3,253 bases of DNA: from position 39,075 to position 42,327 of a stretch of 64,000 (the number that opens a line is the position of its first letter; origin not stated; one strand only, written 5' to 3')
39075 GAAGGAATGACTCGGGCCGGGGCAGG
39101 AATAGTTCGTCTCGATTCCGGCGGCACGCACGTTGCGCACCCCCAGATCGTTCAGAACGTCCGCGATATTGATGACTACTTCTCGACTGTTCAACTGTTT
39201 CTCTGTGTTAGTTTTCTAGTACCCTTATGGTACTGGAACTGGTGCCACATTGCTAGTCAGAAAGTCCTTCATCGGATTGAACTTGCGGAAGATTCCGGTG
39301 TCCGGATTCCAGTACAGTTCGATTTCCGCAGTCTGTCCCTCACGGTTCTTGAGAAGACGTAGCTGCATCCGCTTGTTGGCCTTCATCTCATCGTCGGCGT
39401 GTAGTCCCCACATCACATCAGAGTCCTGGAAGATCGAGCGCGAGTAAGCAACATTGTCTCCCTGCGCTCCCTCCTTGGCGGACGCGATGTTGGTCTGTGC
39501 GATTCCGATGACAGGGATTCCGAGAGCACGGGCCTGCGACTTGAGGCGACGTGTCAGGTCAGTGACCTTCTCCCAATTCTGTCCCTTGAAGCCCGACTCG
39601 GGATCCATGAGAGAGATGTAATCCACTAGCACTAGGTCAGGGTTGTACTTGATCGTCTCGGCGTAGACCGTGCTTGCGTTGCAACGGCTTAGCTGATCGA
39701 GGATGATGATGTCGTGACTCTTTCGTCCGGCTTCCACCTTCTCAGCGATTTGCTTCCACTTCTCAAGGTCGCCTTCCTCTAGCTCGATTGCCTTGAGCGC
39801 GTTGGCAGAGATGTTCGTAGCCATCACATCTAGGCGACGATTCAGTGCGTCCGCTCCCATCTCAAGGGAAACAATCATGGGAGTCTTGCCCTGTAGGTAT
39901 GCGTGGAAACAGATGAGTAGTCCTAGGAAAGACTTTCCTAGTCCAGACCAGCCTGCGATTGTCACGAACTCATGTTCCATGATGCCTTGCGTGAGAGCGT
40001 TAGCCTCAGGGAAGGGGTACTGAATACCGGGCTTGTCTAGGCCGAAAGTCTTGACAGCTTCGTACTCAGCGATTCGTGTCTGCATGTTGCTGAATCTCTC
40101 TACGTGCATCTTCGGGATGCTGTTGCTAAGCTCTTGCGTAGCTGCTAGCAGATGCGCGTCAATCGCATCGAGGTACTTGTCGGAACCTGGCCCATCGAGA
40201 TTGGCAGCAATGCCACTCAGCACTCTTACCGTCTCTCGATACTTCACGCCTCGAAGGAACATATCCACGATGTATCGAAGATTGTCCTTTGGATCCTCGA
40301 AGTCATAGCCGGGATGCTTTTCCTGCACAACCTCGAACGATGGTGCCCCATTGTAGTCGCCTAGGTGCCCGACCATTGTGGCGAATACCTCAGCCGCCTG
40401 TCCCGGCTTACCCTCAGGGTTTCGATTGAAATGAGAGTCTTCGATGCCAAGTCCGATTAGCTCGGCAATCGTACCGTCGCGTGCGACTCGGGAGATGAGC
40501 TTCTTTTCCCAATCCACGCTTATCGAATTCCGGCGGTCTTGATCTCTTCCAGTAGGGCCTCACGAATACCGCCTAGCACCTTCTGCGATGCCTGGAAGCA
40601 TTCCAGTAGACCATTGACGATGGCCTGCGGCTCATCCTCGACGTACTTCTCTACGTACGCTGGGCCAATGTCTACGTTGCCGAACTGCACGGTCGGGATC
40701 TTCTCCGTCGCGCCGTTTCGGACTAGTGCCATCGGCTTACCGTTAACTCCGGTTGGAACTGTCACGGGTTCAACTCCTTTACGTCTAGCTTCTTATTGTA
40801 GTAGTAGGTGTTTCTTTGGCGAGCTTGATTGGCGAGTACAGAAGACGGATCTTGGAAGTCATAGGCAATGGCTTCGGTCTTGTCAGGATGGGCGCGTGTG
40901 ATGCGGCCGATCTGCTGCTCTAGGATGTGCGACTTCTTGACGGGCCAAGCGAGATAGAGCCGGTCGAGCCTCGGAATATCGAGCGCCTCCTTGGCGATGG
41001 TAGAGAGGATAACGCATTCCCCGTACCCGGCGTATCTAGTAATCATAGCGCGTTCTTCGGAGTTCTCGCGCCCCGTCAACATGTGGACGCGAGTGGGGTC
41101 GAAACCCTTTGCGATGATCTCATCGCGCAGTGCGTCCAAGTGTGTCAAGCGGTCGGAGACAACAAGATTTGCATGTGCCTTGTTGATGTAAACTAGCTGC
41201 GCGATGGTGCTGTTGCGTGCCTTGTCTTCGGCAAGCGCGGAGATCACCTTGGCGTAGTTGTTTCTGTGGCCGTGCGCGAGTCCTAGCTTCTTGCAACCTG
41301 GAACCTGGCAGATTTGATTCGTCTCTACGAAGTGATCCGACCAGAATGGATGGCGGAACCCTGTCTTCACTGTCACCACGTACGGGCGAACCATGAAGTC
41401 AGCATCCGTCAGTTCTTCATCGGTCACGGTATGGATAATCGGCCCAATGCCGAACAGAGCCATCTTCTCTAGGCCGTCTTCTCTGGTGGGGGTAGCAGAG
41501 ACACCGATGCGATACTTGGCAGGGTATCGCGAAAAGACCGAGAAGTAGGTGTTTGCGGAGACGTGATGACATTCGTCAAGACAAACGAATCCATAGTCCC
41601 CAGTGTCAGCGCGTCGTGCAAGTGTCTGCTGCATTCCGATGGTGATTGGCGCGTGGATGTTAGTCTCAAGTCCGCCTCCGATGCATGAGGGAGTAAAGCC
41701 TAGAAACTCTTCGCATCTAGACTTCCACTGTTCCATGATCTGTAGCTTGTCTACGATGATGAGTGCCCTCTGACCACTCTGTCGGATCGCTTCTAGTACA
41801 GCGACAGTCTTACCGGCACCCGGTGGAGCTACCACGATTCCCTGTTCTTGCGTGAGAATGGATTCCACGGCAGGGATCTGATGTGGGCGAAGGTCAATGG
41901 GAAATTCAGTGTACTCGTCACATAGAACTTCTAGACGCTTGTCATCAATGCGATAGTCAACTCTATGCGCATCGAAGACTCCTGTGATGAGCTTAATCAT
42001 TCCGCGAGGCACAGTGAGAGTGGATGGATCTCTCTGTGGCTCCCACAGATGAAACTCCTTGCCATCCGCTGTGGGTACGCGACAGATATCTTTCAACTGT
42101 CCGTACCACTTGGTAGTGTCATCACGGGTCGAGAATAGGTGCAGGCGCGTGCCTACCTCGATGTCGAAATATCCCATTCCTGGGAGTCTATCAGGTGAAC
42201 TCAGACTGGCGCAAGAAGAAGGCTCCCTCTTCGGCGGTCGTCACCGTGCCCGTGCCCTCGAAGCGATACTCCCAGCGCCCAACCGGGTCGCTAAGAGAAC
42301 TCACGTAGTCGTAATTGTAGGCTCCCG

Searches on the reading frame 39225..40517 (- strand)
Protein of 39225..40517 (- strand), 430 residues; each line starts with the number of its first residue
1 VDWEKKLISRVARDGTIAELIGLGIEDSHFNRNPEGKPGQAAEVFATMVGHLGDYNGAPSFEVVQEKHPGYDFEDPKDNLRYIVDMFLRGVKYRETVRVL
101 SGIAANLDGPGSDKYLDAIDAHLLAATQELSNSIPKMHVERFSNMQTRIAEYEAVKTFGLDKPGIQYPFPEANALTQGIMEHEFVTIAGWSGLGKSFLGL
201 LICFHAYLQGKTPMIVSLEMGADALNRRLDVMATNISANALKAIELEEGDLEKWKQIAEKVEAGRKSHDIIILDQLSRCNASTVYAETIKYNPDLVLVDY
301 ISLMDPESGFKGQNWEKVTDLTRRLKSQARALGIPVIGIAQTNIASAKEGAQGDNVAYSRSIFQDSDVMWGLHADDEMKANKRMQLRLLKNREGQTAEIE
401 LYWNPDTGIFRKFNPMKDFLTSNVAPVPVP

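Call 96: search_protein_families(library=phrogs, proteins=[window:39225-40517:-], max_evalue=0.00001)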
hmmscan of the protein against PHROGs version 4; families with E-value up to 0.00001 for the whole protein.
window:39225-40517:- (430 aa): 3 families
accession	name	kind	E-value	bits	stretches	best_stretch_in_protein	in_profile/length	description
phrog_19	-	DNA, RNA and nucleotide metabolism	3e-53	182.7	1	4-412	164-580/621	DnaB-like replicative helicase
phrog_239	-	DNA, RNA and nucleotide metabolism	1.7e-26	94.4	1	153-413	328-599/801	DNA primase/helicase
phrog_243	-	DNA, RNA and nucleotide metabolism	1.5e-22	80.9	1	169-414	22-269/273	DnaB-like replicative helicase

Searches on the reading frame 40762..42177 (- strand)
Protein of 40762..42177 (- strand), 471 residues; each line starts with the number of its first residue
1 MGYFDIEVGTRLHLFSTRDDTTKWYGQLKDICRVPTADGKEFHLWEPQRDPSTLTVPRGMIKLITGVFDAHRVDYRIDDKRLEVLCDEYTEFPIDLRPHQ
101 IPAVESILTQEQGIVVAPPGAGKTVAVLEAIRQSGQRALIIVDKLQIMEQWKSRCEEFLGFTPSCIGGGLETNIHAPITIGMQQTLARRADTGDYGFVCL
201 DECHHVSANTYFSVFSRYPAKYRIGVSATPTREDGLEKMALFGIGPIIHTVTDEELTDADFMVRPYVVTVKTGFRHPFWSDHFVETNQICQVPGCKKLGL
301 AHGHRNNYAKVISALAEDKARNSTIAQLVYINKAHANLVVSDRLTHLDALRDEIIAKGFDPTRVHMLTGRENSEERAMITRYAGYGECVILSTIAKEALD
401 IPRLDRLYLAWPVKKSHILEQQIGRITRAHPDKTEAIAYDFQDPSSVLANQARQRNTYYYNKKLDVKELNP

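Call 96: search_protein_families(library=phrogs, proteins=[window:40762-42177:-], max_evalue=0.00001)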
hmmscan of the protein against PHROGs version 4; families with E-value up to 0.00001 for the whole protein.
window:40762-42177:- (471 aa): 4 families
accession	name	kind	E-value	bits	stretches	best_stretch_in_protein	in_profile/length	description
phrog_16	-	DNA, RNA and nucleotide metabolism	4.8e-64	218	1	35-453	210-610/986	DNA helicase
phrog_9690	-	DNA, RNA and nucleotide metabolism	1.5e-25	90.9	1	197-469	43-302/306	DNA helicase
phrog_62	-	DNA, RNA and nucleotide metabolism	2.3e-12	46.2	1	47-237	682-856/1881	DNA helicase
phrog_16259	-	DNA, RNA and nucleotide metabolism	2.6e-09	37.8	1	59-214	65-244/330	DNA helicase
